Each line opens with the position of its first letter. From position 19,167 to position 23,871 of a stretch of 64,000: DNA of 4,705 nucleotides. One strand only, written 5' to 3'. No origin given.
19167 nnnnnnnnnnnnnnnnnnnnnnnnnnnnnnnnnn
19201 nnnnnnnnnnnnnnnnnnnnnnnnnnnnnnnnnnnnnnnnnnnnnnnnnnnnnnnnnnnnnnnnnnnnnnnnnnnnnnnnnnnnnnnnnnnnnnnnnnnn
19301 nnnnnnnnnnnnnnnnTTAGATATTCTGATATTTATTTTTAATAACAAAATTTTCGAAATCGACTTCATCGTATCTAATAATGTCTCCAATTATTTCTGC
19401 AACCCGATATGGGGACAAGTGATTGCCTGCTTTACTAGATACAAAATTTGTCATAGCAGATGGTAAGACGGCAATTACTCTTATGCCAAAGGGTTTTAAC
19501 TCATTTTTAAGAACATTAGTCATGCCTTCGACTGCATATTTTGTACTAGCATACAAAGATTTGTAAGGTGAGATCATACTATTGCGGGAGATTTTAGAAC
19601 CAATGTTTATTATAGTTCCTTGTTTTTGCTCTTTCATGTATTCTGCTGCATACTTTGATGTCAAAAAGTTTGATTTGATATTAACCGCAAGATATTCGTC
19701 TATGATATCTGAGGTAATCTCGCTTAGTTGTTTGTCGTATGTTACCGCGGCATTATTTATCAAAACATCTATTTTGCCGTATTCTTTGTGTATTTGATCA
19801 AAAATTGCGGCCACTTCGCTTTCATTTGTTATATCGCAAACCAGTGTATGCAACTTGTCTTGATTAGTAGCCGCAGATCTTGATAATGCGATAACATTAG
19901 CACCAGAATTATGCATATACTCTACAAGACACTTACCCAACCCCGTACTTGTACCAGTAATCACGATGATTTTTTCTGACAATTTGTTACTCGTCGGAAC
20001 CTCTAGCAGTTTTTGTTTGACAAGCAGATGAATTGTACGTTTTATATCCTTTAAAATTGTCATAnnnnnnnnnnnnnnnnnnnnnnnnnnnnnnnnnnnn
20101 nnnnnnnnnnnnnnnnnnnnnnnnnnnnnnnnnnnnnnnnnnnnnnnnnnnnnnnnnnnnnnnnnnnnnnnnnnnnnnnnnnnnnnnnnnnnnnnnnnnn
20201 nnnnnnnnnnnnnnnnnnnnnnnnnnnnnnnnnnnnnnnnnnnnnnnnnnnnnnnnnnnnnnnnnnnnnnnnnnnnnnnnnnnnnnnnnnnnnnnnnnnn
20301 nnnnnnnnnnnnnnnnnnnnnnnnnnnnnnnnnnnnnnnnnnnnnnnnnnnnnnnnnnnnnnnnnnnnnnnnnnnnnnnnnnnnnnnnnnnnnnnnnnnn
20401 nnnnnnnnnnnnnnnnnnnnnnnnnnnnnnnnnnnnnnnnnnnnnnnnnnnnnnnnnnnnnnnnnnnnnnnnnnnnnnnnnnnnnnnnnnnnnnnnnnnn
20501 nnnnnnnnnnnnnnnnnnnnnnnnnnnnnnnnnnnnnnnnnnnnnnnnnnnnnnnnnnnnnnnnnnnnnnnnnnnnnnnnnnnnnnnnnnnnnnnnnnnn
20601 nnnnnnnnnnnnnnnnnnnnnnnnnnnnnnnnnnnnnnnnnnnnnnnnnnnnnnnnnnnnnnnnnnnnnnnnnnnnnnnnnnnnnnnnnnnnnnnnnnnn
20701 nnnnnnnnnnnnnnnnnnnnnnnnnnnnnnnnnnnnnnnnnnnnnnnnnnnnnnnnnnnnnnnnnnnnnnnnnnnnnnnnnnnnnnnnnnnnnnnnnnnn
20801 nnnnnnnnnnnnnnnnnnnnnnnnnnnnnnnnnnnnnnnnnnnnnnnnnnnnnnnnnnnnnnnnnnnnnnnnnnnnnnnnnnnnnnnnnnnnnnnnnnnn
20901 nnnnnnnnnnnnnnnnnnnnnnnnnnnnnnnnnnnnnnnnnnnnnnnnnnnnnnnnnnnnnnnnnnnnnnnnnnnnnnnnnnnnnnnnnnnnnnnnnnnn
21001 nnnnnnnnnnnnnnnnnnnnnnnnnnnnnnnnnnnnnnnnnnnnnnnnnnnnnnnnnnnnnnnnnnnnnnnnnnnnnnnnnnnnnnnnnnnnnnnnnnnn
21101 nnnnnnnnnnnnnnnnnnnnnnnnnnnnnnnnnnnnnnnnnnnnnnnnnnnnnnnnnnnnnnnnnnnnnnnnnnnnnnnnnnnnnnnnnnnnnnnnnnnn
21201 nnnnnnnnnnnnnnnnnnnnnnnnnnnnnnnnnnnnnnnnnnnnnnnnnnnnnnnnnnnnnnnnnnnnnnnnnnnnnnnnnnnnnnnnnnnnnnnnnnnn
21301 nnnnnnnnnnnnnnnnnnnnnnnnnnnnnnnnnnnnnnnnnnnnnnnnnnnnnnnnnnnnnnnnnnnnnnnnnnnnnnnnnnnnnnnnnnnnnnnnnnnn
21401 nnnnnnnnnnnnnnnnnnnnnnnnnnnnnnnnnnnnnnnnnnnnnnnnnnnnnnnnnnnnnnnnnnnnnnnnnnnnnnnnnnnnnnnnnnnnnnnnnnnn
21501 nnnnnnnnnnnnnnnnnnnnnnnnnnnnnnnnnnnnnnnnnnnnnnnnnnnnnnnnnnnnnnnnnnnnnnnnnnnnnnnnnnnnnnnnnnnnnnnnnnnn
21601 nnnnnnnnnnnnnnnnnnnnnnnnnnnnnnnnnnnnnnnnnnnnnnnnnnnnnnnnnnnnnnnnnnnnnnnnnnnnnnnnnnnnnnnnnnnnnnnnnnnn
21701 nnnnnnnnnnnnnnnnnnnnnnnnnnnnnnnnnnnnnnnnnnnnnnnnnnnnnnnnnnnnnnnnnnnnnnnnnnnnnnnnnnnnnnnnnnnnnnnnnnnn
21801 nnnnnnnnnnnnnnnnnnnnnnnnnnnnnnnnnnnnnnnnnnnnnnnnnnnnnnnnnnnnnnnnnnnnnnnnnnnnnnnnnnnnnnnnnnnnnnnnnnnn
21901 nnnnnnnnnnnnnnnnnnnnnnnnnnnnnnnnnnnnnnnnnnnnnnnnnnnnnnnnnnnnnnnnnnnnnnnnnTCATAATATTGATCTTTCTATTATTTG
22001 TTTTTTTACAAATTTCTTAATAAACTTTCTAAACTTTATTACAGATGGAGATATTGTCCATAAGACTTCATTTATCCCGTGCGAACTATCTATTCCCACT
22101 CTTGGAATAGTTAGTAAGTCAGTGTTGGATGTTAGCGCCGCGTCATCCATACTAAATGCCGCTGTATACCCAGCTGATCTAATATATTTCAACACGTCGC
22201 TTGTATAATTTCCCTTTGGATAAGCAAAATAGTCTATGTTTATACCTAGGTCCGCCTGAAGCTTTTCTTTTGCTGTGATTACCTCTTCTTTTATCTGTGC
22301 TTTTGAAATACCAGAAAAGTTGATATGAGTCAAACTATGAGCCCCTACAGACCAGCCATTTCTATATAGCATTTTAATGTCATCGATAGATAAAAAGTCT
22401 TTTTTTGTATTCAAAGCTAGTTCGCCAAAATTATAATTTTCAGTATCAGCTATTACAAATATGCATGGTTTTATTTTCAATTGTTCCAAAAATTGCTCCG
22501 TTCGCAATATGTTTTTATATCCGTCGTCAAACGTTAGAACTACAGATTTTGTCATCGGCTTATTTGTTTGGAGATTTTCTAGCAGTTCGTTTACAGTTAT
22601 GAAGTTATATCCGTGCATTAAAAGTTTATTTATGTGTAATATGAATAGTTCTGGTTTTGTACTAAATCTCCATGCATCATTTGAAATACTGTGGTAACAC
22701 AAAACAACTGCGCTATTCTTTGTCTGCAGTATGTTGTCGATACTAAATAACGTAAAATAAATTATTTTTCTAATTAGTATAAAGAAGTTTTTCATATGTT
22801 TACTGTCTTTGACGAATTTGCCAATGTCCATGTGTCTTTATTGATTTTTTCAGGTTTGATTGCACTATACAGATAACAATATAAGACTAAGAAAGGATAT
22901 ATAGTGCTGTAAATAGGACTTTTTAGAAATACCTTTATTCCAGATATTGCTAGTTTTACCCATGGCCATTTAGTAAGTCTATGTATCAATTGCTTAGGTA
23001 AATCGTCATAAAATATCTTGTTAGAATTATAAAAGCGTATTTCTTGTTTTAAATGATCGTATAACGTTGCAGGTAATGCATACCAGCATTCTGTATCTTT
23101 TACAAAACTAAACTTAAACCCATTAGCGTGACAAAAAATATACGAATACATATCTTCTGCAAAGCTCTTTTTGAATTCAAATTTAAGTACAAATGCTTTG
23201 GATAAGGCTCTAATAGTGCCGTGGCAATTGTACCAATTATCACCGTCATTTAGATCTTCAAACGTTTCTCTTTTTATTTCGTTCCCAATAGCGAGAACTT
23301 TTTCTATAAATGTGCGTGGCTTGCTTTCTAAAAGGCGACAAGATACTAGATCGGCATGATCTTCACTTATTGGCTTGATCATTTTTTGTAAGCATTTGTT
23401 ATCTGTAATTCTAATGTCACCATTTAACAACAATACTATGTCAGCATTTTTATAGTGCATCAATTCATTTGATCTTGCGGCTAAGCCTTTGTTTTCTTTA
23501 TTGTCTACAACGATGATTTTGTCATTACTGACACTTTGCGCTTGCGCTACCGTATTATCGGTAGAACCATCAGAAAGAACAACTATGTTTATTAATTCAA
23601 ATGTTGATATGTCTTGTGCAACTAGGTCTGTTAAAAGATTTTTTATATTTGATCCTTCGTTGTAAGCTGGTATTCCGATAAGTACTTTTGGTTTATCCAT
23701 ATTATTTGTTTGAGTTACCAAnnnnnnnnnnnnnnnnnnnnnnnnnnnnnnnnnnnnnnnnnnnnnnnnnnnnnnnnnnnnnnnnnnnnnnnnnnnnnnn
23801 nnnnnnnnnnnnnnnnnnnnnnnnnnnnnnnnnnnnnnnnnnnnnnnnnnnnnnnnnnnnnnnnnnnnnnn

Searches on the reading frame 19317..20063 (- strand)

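Call 8: search_protein_families(library=pfam, proteins=[window:19317-20063:-], max_evalue=0.001)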
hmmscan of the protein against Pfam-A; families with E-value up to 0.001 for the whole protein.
window:19317-20063:- (248 aa): 6 families
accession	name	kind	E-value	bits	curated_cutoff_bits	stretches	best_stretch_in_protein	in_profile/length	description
PF00106.31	adh_short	-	2.5e-43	148.3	26.6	1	31-205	1-183/195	short chain dehydrogenase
PF13561.12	adh_short_C2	-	4.4e-31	108.7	27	1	40-207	6-179/236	Enoyl-(Acyl carrier protein) reductase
PF08659.16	KR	-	3.1e-10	40.7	22.6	1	33-130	3-114/180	KR domain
PF01370.27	Epimerase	-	3.8e-08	33.5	20.9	1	33-190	1-161/240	NAD dependent epimerase/dehydratase family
PF23441.1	SDR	-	1.4e-06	28.3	27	1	26-198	3-190/258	SDR-like rossmann domain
PF04321.23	RmlD_sub_bind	-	0.0001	22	27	1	33-108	3-62/287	RmlD substrate binding domain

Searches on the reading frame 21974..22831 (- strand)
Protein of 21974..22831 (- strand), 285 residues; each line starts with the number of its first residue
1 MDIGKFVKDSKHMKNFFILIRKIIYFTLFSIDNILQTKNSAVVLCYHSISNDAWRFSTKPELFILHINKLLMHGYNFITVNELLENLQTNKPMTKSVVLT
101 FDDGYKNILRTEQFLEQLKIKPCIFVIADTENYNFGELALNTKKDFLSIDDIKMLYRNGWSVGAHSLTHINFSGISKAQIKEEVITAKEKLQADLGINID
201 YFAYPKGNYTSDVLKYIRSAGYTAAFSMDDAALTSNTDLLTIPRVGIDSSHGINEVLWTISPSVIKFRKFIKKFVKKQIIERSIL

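Call 8: search_protein_families(library=pfam, proteins=[window:21974-22831:-], max_evalue=0.001)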
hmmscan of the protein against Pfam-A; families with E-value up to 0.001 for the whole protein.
window:21974-22831:- (285 aa): 2 families
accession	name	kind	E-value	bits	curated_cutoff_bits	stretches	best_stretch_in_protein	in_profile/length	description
PF01522.26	Polysacc_deac_1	-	1.4e-22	80.4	23.1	1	91-224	3-123/124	Polysaccharide deacetylase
PF10096.14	DUF2334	-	2.2e-07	31.1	26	1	106-226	16-144/203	Uncharacterized protein conserved in bacteria (DUF2334)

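Call 17: search_protein_families(library=ncbifam, proteins=[window:21974-22831:-], max_evalue=1)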
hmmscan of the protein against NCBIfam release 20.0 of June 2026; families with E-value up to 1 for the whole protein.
window:21974-22831:- (285 aa): 13 families
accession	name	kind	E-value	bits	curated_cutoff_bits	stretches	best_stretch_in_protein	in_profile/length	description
TIGR03933.1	PIA_icaB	equivalog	3.3e-18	66.1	248.35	1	45-248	22-230/245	intercellular adhesin biosynthesis polysaccharide N-deacetylase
TIGR02764.1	spore_ybaN_pdaB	equivalog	3.7e-16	59.5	237.4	1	94-224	5-123/191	polysaccharide deacetylase family sporulation protein PdaB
TIGR03938.2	deacetyl_PgaB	equivalog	5.5e-16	58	321.9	2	40-108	2-77/621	poly-beta-1,6-N-acetyl-D-glucosamine N-deacetylase PgaB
NF011177.0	PRK14582.1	equivalog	1.4e-12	46.7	923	2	37-108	45-120/671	poly-beta-1,6-N-acetyl-D-glucosamine N-deacetylase PgaB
TIGR02884.1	spore_pdaA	equivalog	3.6e-12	46.5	298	1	93-226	35-157/224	delta-lactam-biosynthetic de-N-acetylase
NF011176.0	PRK14581.1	equivalog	5.2e-09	34.8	1091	2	37-185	45-203/673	poly-beta-1,6-N-acetyl-D-glucosamine N-deacetylase PgaB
TIGR04243.1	nodulat_NodB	equivalog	7.9e-08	32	240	1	95-224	2-120/197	chitooligosaccharide deacetylase NodB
NF050820.1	PolSacchBiosHfsH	equivalog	2.6e-07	30.6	400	1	146-252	80-185/249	oligosaccharide deacetylase HfsH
TIGR02873.1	spore_ylxY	hypoth_equivalog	8.4e-07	28.5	391.5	1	152-217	130-195/268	probable sporulation protein, polysaccharide deacetylase family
NF045821.1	PgAcgDacpgdA1_Bac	equivalog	9.8e-07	27.9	400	1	95-217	87-198/282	peptidoglycan-N-acetylglucosamine deacetylase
NF045820.1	PgAcgDacpgdA_Strep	equivalog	7.5e-05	21.7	800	1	90-213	263-374/463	peptidoglycan-N-acetylglucosamine deacetylase PgdA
NF047525.1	LIMLP_04285_fam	equivalog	0.085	12.9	100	1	76-113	25-62/136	LIMLP_04285 family protein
TIGR00199.1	PncC_domain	subfamily_domain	0.15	12.1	68.9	1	171-212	62-103/149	nicotinamide-nucleotide amidohydrolase family protein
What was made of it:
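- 19317..23721 (-): Accessory genes: GT2 (22792-23721), polysaccharide deacetylase (21974-22831), methyltransferase (21237-21977), GT4 (20065-21237), SDR (19317-20063). The deacetylase is closest to IcaB and PgaB but below cutoffs (call 17).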

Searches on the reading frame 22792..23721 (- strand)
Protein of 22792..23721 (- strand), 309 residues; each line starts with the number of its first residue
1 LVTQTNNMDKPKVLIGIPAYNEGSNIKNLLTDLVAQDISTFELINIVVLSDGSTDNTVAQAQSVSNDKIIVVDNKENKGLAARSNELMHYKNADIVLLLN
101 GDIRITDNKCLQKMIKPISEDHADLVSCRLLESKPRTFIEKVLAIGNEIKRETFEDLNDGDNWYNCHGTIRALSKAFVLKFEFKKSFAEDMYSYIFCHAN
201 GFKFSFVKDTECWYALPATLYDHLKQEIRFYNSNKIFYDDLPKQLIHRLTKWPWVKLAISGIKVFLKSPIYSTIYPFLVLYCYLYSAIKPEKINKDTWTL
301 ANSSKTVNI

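Call 8: search_protein_families(library=pfam, proteins=[window:22792-23721:-], max_evalue=0.001)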
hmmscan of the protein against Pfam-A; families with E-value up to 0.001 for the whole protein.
window:22792-23721:- (309 aa): 3 families
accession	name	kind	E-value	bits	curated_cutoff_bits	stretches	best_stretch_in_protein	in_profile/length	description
PF00535.33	Glycos_transf_2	-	3.2e-25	89.4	23.3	1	15-176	2-162/168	Glycosyl transferase family 2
PF13641.12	Glyco_tranf_2_3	-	1.8e-10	41.7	27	1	11-231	1-228/230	Glycosyltransferase like family 2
PF13632.12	Glyco_trans_2_3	-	3.9e-06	27.2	27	1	183-285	92-192/198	Glycosyl transferase family group 2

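Call 17: search_protein_families(library=ncbifam, proteins=[window:22792-23721:-], max_evalue=1)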
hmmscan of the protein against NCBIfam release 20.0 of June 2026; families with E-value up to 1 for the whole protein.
window:22792-23721:- (309 aa): 27 families (the best 25 are shown)
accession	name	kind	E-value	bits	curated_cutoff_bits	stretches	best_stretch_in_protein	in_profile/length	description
TIGR03937.1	PgaC_IcaA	equivalog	4.7e-14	52.2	422.3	1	4-121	38-153/407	poly-beta-1,6-N-acetyl-D-glucosamine synthase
NF041875.1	EPS_EpsD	equivalog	5.1e-12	45.8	370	1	17-219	5-211/325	exopolysaccharide biosynthesis glycosyltransferase EpsD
TIGR04182.1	glyco_TIGR04182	equivalog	1.7e-10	40.8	325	1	13-183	2-161/293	S-layer glycoprotein N-glycosyltransferase AglJ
TIGR04283.1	glyco_like_mftF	equivalog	7.3e-08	32.3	182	1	17-149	5-127/221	TIGR04283 family arsenosugar biosynthesis glycosyltransferase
NF007482.0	PRK10073.1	equivalog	8.7e-08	31.5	423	1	9-128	4-120/334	glycosyltransferase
TIGR03965.1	mycofact_glyco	equivalog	1.8e-07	30.4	280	1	9-133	71-194/467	mycofactocin biosynthesis glycosyltransferase MftF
NF047683.1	TeichurnBiosyTuaG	equivalog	3e-07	30.3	400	1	9-120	4-113/252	teichuronic acid biosynthesis protein TuaG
TIGR03469.1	HpnB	hypoth_equivalog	3.1e-07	29.8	379.25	1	8-143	41-184/386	hopene-associated glycosyltransferase HpnB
NF053739.1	GlytfEpsEBac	equivalog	1.6e-06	27.3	450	1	11-130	1-120/265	glycosyltransferase EpsE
NF047588.1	GlcsyltransPgfSStrep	equivalog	3.2e-06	26.6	500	1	12-141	2-135/308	glycosyltransferase PgfS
TIGR04242.1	nodulat_NodC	equivalog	3.6e-06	26.2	550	1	8-120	45-158/395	chitooligosaccharide synthase NodC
NF010496.0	PRK13915.1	equivalog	1.8e-05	24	262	1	10-122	30-147/307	glucosyl-3-phosphoglycerate synthase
NF041394.1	GtaseAglG_Halo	equivalog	9.1e-05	21.9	440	1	39-123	28-112/304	glucosyl-dolichyl phosphate glucuronosyltransferase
NF058614.1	PPMAGASynPpgS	equivalog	0.00012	21.6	370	1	14-80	3-60/226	polyprenyl-phospho-N-acetylgalactosaminyl synthase PpgS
NF038299.1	EPS_HpsN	equivalog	0.00013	21.1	425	1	12-133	2-122/317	hormogonium polysaccharide biosynthesis glycosyltransferase HpsN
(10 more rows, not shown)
